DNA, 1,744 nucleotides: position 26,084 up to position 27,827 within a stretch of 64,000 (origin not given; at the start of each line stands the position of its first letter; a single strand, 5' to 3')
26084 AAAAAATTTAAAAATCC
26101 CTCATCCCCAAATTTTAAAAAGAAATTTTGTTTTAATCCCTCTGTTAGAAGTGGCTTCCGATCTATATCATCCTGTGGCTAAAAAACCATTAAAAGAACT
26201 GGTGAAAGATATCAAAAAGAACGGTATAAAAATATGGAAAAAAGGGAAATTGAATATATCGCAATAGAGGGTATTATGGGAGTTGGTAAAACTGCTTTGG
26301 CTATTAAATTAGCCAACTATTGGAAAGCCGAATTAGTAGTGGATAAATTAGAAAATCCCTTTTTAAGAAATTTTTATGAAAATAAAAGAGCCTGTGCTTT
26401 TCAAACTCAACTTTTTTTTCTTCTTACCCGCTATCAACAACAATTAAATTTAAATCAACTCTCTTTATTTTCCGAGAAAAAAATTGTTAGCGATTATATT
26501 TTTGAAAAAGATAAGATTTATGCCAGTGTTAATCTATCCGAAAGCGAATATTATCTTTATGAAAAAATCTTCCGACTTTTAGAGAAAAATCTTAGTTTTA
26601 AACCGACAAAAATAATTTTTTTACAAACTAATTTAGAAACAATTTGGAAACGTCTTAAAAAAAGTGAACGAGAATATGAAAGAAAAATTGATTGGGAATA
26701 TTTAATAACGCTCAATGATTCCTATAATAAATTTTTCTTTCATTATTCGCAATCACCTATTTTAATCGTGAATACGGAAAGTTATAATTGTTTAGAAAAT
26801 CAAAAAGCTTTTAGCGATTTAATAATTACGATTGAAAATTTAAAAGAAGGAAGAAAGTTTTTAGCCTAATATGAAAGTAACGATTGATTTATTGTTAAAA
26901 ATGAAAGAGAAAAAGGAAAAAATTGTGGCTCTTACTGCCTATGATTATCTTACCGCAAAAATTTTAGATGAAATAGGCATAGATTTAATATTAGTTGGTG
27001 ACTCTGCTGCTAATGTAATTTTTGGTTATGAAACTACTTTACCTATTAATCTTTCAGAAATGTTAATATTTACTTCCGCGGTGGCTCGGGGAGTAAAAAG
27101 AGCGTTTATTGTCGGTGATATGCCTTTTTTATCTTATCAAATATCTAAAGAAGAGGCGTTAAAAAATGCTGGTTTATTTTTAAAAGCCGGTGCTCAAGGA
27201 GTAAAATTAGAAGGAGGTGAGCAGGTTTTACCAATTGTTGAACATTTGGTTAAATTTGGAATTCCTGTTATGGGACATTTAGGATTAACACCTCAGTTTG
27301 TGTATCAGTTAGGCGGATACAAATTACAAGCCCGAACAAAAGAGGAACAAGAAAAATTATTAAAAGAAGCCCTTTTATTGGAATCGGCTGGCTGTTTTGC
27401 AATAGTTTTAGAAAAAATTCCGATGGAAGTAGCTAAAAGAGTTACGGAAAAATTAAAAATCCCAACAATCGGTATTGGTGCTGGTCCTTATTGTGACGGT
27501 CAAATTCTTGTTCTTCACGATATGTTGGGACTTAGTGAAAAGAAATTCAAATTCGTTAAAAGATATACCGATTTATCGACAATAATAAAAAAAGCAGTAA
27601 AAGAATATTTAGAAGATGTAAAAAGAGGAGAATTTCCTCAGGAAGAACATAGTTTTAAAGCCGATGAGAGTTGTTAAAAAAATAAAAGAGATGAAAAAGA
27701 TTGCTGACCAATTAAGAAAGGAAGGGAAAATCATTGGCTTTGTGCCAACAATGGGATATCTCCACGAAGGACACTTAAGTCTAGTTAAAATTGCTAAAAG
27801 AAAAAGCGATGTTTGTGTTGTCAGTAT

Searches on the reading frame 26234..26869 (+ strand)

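Call 14: search_protein_families(library=pfam, proteins=[window:26234-26869:+])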
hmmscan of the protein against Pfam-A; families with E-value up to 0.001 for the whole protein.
window:26234-26869:+ (211 aa): 4 families
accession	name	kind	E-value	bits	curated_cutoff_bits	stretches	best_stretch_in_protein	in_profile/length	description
PF01712.25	dNK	-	2.5e-31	109.5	27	1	9-202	1-200/203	Deoxynucleoside kinase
PF02223.23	Thymidylate_kin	-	0.00011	22.4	27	1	11-187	1-181/185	Thymidylate kinase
PF13238.12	AAA_18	-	0.00014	22.8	29.4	0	9-147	1-114/128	AAA domain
PF05729.18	NACHT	-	0.00064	20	26.7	0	8-66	2-60/167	NACHT domain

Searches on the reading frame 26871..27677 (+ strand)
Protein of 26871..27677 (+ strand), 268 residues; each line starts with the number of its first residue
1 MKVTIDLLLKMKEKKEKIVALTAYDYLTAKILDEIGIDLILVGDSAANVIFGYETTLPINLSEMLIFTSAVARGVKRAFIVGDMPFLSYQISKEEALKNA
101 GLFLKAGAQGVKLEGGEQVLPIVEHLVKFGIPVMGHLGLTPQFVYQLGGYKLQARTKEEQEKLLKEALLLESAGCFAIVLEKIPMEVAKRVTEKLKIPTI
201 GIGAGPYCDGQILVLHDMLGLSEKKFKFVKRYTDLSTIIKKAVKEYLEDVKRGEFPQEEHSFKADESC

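Call 14: search_protein_families(library=pfam, proteins=[window:26871-27677:+])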
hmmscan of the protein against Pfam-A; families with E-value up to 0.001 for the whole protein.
window:26871-27677:+ (268 aa): 2 families
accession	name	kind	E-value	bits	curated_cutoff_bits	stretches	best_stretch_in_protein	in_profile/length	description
PF02548.21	Pantoate_transf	-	5.7e-113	377.1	28.7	1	2-258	1-259/259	Ketopantoate hydroxymethyltransferase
PF13714.12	PEP_mutase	-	2.5e-05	24.4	31.5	1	9-116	2-107/240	Phosphoenolpyruvate phosphomutase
